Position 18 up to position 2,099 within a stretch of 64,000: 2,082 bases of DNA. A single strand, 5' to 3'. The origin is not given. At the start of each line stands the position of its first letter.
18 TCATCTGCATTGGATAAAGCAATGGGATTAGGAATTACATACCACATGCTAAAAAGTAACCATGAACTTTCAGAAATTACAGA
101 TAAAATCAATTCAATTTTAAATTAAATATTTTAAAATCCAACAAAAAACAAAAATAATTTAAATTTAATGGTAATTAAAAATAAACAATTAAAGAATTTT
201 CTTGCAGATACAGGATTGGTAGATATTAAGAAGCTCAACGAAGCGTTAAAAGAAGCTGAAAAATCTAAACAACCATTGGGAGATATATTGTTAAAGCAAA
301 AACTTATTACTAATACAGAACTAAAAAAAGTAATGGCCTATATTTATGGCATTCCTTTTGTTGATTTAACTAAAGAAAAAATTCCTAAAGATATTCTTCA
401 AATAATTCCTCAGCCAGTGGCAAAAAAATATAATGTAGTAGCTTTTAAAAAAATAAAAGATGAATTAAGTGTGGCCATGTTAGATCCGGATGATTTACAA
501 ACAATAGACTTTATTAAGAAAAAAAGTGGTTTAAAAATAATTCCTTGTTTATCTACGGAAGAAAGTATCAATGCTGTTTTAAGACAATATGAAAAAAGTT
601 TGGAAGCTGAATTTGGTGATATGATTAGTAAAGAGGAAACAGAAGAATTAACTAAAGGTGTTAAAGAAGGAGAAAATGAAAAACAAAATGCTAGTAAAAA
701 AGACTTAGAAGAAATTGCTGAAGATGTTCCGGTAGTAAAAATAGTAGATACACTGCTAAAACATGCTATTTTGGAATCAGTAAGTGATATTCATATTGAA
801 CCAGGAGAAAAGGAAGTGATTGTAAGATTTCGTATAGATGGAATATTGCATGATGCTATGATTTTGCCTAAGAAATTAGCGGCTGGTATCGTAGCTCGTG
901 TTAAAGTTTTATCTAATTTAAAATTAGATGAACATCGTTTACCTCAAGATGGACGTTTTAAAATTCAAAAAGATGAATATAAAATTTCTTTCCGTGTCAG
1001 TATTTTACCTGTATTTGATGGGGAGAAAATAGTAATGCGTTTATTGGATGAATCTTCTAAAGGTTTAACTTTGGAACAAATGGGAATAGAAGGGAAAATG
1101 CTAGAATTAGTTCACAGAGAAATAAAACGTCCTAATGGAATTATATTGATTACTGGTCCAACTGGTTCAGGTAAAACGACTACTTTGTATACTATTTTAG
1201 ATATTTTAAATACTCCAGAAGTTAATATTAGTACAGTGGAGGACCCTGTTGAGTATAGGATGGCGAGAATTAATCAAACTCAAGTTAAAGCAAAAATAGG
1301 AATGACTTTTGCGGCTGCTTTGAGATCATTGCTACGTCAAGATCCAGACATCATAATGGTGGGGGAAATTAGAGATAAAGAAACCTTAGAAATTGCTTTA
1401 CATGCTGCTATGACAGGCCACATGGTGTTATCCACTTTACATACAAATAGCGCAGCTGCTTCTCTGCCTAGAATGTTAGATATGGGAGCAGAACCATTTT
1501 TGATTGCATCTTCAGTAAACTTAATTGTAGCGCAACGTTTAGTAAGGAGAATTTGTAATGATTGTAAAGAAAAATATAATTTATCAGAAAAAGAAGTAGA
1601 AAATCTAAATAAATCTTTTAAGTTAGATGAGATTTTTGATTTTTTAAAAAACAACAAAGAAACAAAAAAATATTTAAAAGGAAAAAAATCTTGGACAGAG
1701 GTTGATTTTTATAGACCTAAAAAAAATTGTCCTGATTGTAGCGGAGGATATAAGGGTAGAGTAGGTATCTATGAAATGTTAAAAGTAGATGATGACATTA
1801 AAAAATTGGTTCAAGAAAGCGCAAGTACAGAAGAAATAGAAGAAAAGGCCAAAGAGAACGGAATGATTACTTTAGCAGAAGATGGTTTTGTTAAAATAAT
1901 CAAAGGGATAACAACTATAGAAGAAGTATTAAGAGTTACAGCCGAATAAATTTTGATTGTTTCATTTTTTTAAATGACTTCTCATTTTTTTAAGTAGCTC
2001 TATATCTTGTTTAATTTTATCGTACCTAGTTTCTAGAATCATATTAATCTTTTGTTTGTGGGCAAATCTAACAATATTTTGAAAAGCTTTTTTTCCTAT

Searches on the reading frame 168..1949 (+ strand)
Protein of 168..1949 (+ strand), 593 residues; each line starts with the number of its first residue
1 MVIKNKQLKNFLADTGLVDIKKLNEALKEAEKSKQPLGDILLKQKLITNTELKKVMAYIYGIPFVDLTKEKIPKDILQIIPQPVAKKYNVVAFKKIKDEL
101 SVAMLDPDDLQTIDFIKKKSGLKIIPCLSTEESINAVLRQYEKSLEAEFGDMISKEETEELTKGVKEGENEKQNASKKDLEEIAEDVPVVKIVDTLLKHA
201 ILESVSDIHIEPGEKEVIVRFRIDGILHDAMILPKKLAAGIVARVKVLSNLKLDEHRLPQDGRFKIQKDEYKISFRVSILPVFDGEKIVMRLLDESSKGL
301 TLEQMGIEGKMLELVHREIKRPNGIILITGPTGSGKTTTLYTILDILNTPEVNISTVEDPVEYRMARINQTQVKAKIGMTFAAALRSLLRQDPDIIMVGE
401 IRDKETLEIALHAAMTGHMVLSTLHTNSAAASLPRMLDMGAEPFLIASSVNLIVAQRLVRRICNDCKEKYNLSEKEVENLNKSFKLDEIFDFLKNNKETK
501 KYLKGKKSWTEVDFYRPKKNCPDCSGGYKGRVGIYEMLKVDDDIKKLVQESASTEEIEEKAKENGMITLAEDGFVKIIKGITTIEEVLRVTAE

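Call 58: find_encoding_contigs(protein=window:168-1949:+, flank=10000, max_places=6)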
Protein window:168-1949:+ (593 aa): 7 contigs read that carry it; 2 places shown.
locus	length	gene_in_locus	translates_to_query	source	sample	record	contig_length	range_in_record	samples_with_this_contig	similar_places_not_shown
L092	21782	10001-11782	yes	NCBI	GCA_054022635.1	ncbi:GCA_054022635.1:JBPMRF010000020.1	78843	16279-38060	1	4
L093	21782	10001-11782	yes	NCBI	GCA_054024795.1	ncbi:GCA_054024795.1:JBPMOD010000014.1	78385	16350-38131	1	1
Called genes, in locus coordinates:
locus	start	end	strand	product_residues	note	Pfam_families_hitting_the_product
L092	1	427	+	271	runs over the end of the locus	PF13641:Glyco_tranf_2_3, PF00535:Glycos_transf_2, PF13506:Glyco_transf_21 (faint), PF13632:Glyco_trans_2_3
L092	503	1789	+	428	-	PF22694:CtpB_N-like (weak), PF00595:PDZ, PF13180:PDZ_2 (weak), PF17820:PDZ_6, PF03572:Peptidase_S41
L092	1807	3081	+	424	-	PF01545:Cation_efflux, PF16916:ZT_dimer, PF02579:Nitro_FeMo-Co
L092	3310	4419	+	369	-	PF03033:Glyco_transf_28, PF04101:Glyco_tran_28_C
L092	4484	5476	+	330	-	PF02195:ParB_N, PF17762:HTH_ParB, PF23552:ParB_C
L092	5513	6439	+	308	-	PF01368:DHH, PF02833:DHHA2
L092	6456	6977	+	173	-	-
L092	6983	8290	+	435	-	PF02403:Seryl_tRNA_N, PF00587:tRNA-synt_2b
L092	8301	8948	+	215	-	PF06210:DUF1003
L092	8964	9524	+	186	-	PF06559:DCD_N (weak), PF22769:DCD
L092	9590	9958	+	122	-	PF00072:Response_reg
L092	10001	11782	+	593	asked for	PF05157:MshEN, PF00437:T2SSE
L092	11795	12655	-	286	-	PF01261:AP_endonuc_2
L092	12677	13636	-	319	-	PF01368:DHH, PF02272:DHHA1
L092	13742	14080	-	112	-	PF02033:RBFA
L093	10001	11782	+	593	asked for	PF05157:MshEN, PF00437:T2SSE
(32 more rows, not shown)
